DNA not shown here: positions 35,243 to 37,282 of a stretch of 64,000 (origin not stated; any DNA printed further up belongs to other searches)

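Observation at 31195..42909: IS-bracketed sugar/polyol uptake and catabolism cluster combining ery-like and lsr-like gene families in an unfamiliar arrangement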

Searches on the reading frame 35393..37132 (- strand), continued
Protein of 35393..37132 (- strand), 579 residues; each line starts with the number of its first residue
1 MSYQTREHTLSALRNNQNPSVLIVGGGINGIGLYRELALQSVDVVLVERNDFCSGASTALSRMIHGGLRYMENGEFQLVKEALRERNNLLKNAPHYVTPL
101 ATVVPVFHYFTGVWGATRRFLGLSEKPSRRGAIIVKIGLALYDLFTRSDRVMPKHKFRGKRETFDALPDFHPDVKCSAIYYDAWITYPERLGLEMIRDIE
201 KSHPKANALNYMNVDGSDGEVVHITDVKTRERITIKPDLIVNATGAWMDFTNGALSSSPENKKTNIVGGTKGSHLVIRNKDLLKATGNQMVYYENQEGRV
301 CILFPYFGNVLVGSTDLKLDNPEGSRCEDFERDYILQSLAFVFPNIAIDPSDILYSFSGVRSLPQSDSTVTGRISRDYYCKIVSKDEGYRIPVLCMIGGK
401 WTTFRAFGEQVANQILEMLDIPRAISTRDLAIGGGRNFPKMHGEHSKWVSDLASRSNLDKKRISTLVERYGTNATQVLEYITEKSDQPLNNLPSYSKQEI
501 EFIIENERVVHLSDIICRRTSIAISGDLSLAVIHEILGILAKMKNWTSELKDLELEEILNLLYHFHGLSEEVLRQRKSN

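Call 29: find_encoding_contigs(protein=P0040, flank=10000, max_places=1)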
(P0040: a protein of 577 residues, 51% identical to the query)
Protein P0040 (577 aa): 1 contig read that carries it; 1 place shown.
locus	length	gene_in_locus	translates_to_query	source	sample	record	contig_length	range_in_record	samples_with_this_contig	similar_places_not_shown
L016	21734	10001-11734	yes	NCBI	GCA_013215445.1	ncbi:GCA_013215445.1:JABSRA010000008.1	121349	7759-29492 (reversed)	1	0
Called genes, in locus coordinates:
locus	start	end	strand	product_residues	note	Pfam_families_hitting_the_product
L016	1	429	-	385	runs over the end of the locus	PF00465:Fe-ADH, PF13685:Fe-ADH_2, PF25137:ADH_Fe_C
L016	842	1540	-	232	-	PF00596:Aldolase_II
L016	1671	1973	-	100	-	PF07883:Cupin_2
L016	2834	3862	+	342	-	-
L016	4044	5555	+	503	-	PF13476:AAA_23 (faint), PF00005:ABC_tran, PF02367:TsaE (faint), PF13555:AAA_29 (faint), PF00004:AAA (faint), PF13304:AAA_21 (faint), PF00005:ABC_tran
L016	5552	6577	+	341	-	PF02653:BPD_transp_2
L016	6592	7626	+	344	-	PF02653:BPD_transp_2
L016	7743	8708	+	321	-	PF04545:Sigma70_r4 (weak), PF08281:Sigma70_r4_2, PF04198:Sugar-bind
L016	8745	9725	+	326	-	PF00248:Aldo_ket_red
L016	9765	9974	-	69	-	-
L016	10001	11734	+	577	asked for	PF01266:DAO, PF16901:DAO_C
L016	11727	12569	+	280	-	PF01791:DeoC, PF22649:Cgl0159 (weak)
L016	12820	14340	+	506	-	PF00370:FGGY_N, PF02782:FGGY_C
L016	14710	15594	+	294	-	PF08450:SGL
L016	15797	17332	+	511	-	PF05222:AlaDh_PNT_N, PF01262:AlaDh_PNT_C, PF12769:PNTB_4TM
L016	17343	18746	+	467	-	PF02233:PNTB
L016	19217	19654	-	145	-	-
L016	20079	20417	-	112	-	-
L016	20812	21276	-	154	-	PF13404:HTH_AsnC-type, PF13412:HTH_24, PF01037:AsnC_trans_reg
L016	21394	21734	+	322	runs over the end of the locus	PF07670:Gate (weak)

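Call 30: search_dna_similar(query=window:35393-37132:-, collection=plasmids, mode=protein, max_rows=60, rows=spread, max_evalue=1e-30)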
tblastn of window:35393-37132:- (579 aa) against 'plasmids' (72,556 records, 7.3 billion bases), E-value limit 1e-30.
Records with a match: 509; places in all: 650; records where one place covers at least 80% of the query: 493.
Best place of each record, by identity: <60% 509.
By first word of the organism name: Rhizobium 186; Sinorhizobium 82; Pseudosulfitobacter 44; Shinella 18; Sulfitobacter 17; Agrobacterium 16; Paracoccus 14; Ensifer 9; Vibrio 9; Azospirillum 7; and 63 more.
By predicted mobility (MOB-suite, as given by PLSDB): non-mobilizable 314; conjugative 120; mobilizable 75.
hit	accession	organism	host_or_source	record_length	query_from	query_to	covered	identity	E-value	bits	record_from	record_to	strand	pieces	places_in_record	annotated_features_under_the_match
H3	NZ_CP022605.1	Ochrobactrum quorumnocens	cell culture,rhizosphere of potato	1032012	2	576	99%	51.6%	0e+0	573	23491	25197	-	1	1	record has no annotation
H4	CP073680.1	Sinorhizobium meliloti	Medicago truncatula,cell culture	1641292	5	576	99%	51.0%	0e+0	577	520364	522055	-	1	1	glycerol-3-phosphate dehydrogenase/oxidase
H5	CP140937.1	Sinorhizobium meliloti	Medicago lupulina,whole organism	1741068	5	576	99%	51.0%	0e+0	577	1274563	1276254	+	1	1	glycerol-3-phosphate dehydrogenase/oxidase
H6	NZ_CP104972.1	Phyllobacterium zundukense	Vicia costata,cell culture,root nodule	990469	6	576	99%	51.1%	6e-177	562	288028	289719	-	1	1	none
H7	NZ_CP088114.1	Sinorhizobium meliloti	cell culture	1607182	5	576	99%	50.9%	1e-180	572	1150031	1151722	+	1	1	none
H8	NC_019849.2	Sinorhizobium meliloti GR4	-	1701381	5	576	99%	50.7%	2e-180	572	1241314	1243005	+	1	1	none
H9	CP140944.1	Sinorhizobium meliloti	Medicago lupulina,whole organism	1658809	5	576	98%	51.0%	5e-154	571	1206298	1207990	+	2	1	none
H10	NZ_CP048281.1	Rhizobium leguminosarum bv. viciae 248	Fava bean,whole organism,nodules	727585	1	576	99%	49.5%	6e-179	568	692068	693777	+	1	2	glycerol-3-phosphate dehydrogenase/oxidase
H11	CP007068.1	Rhizobium leguminosarum bv. trifolii CB782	plant root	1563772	1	576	99%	49.3%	2e-174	555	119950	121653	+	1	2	glycerol-3-phosphate dehydrogenase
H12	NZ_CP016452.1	Sinorhizobium sp. RAC02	Microbial isolate,Algal phycosphere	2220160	6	576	99%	49.6%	3e-180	572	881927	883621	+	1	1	none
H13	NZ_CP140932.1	Sinorhizobium medicae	Medicago lupulina,whole organism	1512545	34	576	94%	51.9%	0e+0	578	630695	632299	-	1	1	none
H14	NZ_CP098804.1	Rhizobium anhuiense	Trifolium dubium,Cell culture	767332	1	576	99%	49.0%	2e-177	563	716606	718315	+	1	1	glycerol-3-phosphate dehydrogenase/oxidase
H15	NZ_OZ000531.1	Shinella sp. WSC3-e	-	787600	2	576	99%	48.9%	1e-177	564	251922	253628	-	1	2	glycerol-3-phosphate dehydrogenase/oxidase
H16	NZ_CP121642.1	Rhizobium sp. CC1099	Onobrychis viciifolia,cell culture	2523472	6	576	99%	49.1%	2e-174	555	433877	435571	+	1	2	none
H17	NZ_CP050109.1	Rhizobium leguminosarum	Trifolium repens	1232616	1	576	99%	48.6%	1e-173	553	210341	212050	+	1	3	record has no annotation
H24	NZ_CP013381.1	Burkholderia humptydooensis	water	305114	1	579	100%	42.4%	2e-142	462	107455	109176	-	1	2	glycerol-3-phosphate dehydrogenase/oxidase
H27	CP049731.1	Rhizobium leguminosarum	Pisum sativum,Pisum sativum nodules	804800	34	567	92%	41.5%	4e-141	459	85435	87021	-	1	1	glycerol-3-phosphate dehydrogenase/oxidase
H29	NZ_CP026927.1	Agrobacterium tumefaciens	Medicago sativa,from a crown gall tumor ...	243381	4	560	96%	37.9%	8e-104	351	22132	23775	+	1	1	glycerol-3-phosphate dehydrogenase/oxidase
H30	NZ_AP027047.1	Vibrio nigripulchritudo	Penaeus vannamei,cell ...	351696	6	551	94%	37.5%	3e-106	358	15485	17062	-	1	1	glycerol-3-phosphate dehydrogenase/oxidase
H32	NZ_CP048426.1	Rhizobium daejeonense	Cell,soil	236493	6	561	96%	34.6%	2e-92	318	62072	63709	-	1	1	FAD-dependent oxidoreductase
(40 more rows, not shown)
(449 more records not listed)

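Call 31: get_annotated_region(hit=H4, flank=9000)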
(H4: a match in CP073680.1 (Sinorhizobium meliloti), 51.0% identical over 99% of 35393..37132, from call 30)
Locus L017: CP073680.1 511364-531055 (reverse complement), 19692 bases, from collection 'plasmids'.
description: Sinorhizobium meliloti strain ABS7 plasmid pSymB, complete sequence
organism: Sinorhizobium meliloti (NCBI taxid 382)
taxonomy: Bacteria; Pseudomonadota; Alphaproteobacteria; Hyphomicrobiales; Rhizobiaceae; Sinorhizobium; Sinorhizobium meliloti
host: -; source: Medicago truncatula,cell culture; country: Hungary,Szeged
typing (MOB-suite, as given by PLSDB): mobilizable; relaxase MOBQ
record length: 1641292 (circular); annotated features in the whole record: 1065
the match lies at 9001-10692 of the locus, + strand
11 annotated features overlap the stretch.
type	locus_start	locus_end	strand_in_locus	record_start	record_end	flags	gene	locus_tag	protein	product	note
CDS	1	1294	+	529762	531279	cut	araG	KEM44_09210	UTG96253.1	L-arabinose ABC transporter ATP-binding protein AraG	-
CDS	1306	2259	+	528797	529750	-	araH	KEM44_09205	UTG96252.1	L-arabinose ABC transporter permease AraH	-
CDS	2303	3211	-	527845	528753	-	-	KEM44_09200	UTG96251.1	phosphotransferase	-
CDS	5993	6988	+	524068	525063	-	-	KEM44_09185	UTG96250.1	ABC transporter permease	-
CDS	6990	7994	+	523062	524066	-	-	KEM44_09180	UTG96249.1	sugar-binding transcriptional regulator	-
CDS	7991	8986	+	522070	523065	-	-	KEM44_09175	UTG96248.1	aldo/keto reductase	-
CDS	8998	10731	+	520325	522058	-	-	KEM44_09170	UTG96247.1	glycerol-3-phosphate dehydrogenase/oxidase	-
CDS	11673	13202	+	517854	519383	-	-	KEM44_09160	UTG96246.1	carbohydrate kinase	-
CDS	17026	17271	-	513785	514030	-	-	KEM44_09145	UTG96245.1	DUF1127 domain-containing protein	-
CDS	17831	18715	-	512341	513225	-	-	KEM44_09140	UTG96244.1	LysR family transcriptional regulator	-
CDS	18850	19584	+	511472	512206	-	-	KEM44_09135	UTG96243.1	SDR family oxidoreductase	-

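Call 32: get_annotated_region(hit=H27, flank=9000)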
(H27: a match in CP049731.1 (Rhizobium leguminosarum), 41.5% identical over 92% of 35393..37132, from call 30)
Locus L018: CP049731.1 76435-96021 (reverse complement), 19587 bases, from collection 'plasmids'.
description: Rhizobium leguminosarum strain A1 plasmid pRL12, complete sequence
organism: Rhizobium leguminosarum (NCBI taxid 384)
taxonomy: Bacteria; Pseudomonadota; Alphaproteobacteria; Hyphomicrobiales; Rhizobiaceae; Rhizobium; Rhizobium leguminosarum
host: -; source: Pisum sativum,Pisum sativum nodules; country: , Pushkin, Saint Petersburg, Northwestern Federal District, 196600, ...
typing (MOB-suite, as given by PLSDB): conjugative; relaxase MOBQ; mating-pair formation MPF_T
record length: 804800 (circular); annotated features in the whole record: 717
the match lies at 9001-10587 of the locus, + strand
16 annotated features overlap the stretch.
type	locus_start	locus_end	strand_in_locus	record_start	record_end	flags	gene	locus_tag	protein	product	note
CDS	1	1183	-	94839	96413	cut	-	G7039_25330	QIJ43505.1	carbohydrate kinase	-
CDS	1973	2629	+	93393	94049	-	-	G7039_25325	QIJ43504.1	DUF2291 domain-containing protein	-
CDS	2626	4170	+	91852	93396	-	-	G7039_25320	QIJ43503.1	sugar ABC transporter ATP-binding protein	-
CDS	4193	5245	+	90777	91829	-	-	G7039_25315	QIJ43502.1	ABC transporter permease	-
CDS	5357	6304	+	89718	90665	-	-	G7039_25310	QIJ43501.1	D-ribose ABC transporter substrate-binding protein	-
CDS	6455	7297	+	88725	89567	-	-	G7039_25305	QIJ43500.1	DeoR/GlpR transcriptional regulator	-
CDS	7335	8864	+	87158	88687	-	-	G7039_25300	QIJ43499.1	carbohydrate kinase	-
CDS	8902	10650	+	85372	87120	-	-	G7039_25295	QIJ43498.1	glycerol-3-phosphate dehydrogenase/oxidase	-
CDS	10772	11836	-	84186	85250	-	-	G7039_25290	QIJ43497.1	fructose-bisphosphate aldolase class II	-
CDS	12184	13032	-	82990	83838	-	-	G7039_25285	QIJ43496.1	sugar phosphate isomerase/epimerase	-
CDS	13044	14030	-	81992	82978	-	-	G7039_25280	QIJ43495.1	ABC transporter permease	-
CDS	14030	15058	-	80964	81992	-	-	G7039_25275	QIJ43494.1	ABC transporter permease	-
CDS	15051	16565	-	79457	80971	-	-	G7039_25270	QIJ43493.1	sugar ABC transporter ATP-binding protein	-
CDS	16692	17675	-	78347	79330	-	-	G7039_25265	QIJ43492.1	autoinducer 2 ABC transporter substrate-binding protein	-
CDS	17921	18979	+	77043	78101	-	-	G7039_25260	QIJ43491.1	LacI family DNA-binding transcriptional regulator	-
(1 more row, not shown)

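Call 48: get_annotated_region(hit=H24, flank=8000)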
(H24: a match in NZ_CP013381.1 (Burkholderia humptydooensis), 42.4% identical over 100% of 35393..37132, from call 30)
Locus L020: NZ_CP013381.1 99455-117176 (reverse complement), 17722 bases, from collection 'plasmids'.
description: Burkholderia humptydooensis strain MSMB43 plasmid pMSMB43, complete sequence
organism: Burkholderia humptydooensis (NCBI taxid 430531)
taxonomy: Bacteria; Pseudomonadota; Betaproteobacteria; Burkholderiales; Burkholderiaceae; Burkholderia; Burkholderia humptydooensis
host: -; source: water; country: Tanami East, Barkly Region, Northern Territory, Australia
typing (MOB-suite, as given by PLSDB): conjugative; replicon rep_cluster_523; relaxase MOBF; mating-pair formation MPF_F
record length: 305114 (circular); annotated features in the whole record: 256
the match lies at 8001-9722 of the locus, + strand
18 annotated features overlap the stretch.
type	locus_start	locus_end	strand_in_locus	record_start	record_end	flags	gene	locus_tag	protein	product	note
CDS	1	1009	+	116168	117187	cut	-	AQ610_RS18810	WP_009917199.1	sugar-binding transcriptional regulator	-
CDS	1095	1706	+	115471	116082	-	-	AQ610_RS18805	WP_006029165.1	DUF2291 domain-containing protein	-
CDS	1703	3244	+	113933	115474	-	-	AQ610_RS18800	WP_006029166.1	sugar ABC transporter ATP-binding protein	-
CDS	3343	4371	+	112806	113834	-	-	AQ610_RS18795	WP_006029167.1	ABC transporter permease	GO:0008643 - carbohydrate transport [Evidence IEA]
CDS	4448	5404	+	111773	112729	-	-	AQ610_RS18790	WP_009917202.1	D-ribose ABC transporter substrate-binding protein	-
CDS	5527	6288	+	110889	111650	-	-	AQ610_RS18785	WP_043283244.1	triose-phosphate isomerase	-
CDS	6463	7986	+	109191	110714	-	-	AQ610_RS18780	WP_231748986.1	FGGY-family carbohydrate kinase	GO:0016310 - phosphorylation [Evidence IEA]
CDS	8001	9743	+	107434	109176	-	-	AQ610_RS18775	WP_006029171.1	glycerol-3-phosphate dehydrogenase/oxidase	-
CDS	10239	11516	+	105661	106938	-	-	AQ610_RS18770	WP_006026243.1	IS256 family transposase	-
CDS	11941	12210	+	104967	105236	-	-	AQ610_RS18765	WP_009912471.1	DUF1778 domain-containing protein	-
CDS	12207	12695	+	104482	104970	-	-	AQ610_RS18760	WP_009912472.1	GNAT family N-acetyltransferase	-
CDS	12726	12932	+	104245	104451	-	-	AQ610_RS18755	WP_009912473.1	hypothetical protein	-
CDS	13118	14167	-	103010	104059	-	-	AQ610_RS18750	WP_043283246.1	TadG family pilus assembly protein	-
CDS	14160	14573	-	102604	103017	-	-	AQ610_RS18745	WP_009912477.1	TadE/TadG family type IV pilus assembly protein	-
CDS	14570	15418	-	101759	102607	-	-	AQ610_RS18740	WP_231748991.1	tetratricopeptide repeat protein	-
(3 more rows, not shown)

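Call 49: get_annotated_region(hit=H29, flank=8000)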
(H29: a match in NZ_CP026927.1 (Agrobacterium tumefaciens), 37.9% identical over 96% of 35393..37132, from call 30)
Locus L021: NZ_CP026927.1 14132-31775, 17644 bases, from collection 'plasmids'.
description: Agrobacterium tumefaciens strain 1D1609 plasmid pAt1D1609a, complete sequence
organism: Agrobacterium tumefaciens (NCBI taxid 358)
taxonomy: Bacteria; Pseudomonadota; Alphaproteobacteria; Hyphomicrobiales; Rhizobiaceae; Agrobacterium; Agrobacterium tumefaciens
host: -; source: Medicago sativa,from a crown gall tumor on a field-grown alfalfa; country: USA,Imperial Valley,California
typing (MOB-suite, as given by PLSDB): conjugative; relaxase MOBQ; mating-pair formation MPF_T
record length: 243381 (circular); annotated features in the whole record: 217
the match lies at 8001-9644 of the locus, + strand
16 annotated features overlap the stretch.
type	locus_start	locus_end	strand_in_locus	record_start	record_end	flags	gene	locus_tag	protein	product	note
CDS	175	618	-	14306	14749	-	-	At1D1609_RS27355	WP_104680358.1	helix-turn-helix domain-containing protein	-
CDS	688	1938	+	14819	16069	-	-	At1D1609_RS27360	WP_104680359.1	MFS transporter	-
CDS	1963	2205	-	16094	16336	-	-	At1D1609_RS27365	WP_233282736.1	hypothetical protein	-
CDS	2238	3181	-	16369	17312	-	-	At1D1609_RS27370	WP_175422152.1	IS630 family transposase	-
CDS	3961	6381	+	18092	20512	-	-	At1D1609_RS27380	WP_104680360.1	methyl-accepting chemotaxis protein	GO:0007165 - signal transduction [Evidence IEA]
CDS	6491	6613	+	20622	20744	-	-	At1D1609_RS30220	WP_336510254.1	DUF3391 domain-containing protein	-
CDS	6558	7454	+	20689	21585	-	-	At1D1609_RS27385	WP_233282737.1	HD-GYP domain-containing protein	-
CDS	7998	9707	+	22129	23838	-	-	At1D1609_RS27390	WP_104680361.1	glycerol-3-phosphate dehydrogenase/oxidase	-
CDS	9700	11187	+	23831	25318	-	-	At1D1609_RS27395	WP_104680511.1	FGGY-family carbohydrate kinase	GO:0016310 - phosphorylation [Evidence IEA]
CDS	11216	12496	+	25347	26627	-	-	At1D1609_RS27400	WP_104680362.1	sugar ABC transporter substrate-binding protein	-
CDS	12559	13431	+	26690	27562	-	-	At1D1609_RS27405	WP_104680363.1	sugar ABC transporter permease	-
CDS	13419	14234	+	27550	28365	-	-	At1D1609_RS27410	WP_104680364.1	carbohydrate ABC transporter permease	GO:0008643 - carbohydrate transport [Evidence IEA]; GO:0055085 - transmembrane transport [Evidence IEA]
CDS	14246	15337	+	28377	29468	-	ugpC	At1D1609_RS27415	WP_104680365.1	sn-glycerol-3-phosphate ABC transporter ATP-binding protein UgpC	-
CDS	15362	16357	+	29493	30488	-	-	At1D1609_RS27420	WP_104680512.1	hypothetical protein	-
CDS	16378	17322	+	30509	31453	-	-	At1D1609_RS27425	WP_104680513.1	sugar-binding transcriptional regulator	-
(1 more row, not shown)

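Call 50: get_annotated_region(hit=H30, flank=8000)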
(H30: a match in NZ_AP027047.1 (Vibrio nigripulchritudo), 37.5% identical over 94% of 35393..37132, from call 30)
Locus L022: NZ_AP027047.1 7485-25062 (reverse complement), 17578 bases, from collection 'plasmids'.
description: Vibrio nigripulchritudo strain TUMSAT-V.nig1 plasmid pTUMSAT-V.nig1-1, complete sequence
organism: Vibrio nigripulchritudo (NCBI taxid 28173)
taxonomy: Bacteria; Pseudomonadota; Gammaproteobacteria; Vibrionales; Vibrionaceae; Vibrio; Vibrio nigripulchritudo
host: -; source: Penaeus vannamei,cell culture,Circulating aquarium; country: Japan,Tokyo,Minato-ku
typing (MOB-suite, as given by PLSDB): conjugative; relaxase MOBF; mating-pair formation MPF_F
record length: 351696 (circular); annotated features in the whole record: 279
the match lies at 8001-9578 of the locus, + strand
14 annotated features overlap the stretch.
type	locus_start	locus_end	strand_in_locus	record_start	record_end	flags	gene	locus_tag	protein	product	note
CDS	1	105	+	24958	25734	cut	-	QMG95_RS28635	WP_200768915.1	SDR family oxidoreductase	-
CDS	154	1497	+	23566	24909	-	-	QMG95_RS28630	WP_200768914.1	extracellular solute-binding protein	-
CDS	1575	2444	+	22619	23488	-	-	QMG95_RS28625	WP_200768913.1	sugar ABC transporter permease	-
CDS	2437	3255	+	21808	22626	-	-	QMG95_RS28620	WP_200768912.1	carbohydrate ABC transporter permease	GO:0008643 - carbohydrate transport [Evidence IEA]; GO:0055085 - transmembrane transport [Evidence IEA]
CDS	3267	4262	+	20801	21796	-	-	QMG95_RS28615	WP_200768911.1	sugar-binding domain-containing protein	-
CDS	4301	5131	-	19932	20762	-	-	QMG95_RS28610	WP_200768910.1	DeoR/GlpR family DNA-binding transcription regulator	-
CDS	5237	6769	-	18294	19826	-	-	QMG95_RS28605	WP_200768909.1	FGGY-family carbohydrate kinase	GO:0016310 - phosphorylation [Evidence IEA]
CDS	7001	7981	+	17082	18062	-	-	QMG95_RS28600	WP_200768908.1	zinc-dependent alcohol dehydrogenase family protein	-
CDS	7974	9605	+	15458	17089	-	-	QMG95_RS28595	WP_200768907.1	glycerol-3-phosphate dehydrogenase/oxidase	-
CDS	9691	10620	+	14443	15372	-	-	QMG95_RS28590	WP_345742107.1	hypothetical protein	-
CDS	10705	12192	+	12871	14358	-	-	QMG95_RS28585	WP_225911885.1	aldehyde dehydrogenase family protein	-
CDS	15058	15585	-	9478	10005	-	-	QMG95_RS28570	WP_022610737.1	GNAT family N-acetyltransferase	-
CDS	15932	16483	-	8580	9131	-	-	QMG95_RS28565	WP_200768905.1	hypothetical protein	-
CDS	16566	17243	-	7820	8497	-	-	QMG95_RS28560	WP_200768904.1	condensation domain-containing protein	-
